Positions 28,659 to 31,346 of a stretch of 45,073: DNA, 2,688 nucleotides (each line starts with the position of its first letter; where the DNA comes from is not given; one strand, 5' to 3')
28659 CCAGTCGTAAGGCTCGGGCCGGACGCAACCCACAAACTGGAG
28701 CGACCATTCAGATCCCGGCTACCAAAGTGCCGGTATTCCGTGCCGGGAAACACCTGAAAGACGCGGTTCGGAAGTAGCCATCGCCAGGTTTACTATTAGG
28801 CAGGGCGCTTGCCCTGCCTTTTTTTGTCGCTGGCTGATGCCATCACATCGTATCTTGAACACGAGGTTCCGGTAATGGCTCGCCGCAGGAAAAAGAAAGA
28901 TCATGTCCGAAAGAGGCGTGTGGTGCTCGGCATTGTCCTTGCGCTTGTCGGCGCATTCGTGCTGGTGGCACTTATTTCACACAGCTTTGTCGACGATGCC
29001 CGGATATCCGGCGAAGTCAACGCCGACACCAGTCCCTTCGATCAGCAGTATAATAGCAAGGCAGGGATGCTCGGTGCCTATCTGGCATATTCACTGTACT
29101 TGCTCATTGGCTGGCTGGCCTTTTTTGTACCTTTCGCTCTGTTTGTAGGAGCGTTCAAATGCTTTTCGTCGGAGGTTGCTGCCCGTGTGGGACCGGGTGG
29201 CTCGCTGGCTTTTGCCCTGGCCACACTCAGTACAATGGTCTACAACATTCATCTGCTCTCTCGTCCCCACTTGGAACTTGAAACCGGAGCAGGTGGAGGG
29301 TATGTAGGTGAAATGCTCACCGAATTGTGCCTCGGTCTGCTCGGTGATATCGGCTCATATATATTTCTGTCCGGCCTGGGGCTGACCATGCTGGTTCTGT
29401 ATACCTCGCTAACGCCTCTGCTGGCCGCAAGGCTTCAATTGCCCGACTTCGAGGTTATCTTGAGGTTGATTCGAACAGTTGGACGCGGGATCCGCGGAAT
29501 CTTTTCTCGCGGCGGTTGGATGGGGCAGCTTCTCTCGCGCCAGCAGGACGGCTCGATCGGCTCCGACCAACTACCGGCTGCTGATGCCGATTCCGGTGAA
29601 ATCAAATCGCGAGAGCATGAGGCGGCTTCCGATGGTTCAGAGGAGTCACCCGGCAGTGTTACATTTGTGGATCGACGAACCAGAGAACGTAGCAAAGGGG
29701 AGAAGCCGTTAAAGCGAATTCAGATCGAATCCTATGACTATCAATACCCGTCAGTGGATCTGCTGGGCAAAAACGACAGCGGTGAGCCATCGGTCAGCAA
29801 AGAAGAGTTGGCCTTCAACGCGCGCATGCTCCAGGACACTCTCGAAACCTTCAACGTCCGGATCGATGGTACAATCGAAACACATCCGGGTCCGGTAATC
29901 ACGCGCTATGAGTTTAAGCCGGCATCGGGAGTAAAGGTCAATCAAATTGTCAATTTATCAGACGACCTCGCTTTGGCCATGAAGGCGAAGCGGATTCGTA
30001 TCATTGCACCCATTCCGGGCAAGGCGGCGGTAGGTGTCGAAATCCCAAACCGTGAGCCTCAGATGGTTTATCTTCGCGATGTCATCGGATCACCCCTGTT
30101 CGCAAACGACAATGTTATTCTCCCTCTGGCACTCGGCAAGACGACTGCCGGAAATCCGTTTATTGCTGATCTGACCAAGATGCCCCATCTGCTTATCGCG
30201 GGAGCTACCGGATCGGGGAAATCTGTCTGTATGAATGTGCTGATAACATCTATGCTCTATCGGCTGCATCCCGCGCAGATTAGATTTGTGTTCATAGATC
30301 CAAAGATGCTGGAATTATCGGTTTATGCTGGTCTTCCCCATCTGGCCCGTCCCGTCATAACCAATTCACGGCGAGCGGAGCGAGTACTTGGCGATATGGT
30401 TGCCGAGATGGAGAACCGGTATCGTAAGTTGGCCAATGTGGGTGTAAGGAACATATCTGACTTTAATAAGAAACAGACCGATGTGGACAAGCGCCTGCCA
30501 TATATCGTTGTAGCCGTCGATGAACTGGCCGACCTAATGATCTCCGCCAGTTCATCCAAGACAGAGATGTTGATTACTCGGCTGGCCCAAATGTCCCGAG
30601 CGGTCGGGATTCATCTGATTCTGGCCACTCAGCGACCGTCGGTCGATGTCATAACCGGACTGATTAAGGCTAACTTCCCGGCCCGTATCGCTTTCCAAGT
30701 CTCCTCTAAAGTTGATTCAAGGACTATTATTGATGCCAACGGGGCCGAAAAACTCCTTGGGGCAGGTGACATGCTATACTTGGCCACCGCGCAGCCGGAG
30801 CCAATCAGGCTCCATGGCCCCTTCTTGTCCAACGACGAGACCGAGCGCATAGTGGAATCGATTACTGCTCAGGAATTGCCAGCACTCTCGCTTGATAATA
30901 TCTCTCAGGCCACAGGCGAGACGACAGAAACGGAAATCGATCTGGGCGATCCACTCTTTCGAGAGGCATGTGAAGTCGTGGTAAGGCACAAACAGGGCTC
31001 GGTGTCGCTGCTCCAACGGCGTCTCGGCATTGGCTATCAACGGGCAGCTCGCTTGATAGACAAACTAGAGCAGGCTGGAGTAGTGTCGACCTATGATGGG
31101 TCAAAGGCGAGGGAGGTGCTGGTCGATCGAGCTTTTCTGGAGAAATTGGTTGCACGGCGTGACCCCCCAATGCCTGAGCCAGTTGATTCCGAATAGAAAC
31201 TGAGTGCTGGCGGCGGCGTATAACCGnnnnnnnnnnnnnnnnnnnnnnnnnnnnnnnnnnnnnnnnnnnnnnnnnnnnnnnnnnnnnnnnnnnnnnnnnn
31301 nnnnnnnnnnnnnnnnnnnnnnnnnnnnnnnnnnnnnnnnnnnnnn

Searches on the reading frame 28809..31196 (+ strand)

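Call 59: search_protein_families(library=pfam, proteins=[window:28809-31196:+])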
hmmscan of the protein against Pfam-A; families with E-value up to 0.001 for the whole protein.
window:28809-31196:+ (795 aa): 7 families
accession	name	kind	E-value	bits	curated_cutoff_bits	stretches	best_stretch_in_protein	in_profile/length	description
PF01580.24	FtsK_SpoIIIE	-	1.3e-59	201.8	24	1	422-612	2-221/221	FtsK/SpoIIIE family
PF17854.6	FtsK_alpha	-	1.9e-31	108.7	22.9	1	314-414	2-101/101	FtsK alpha domain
PF09397.16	FtsK_gamma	-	9.8e-27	92.9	30.6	1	714-772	4-62/63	Ftsk gamma domain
PF13491.11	FtsK_4TM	-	1.3e-17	64.4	23.1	1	37-202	5-162/171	4TM region of DNA translocase FtsK/SpoIIIE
PF12846.13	AAA_10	-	1.9e-05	24.4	27.5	1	456-500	19-59/362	AAA-like domain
PF13481.12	AAA_25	-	8.5e-05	22.7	27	0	461-606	36-187/195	AAA domain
PF01935.23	DUF87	-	0.00044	20.8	23.2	1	450-484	13-49/220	Helicase HerA, central domain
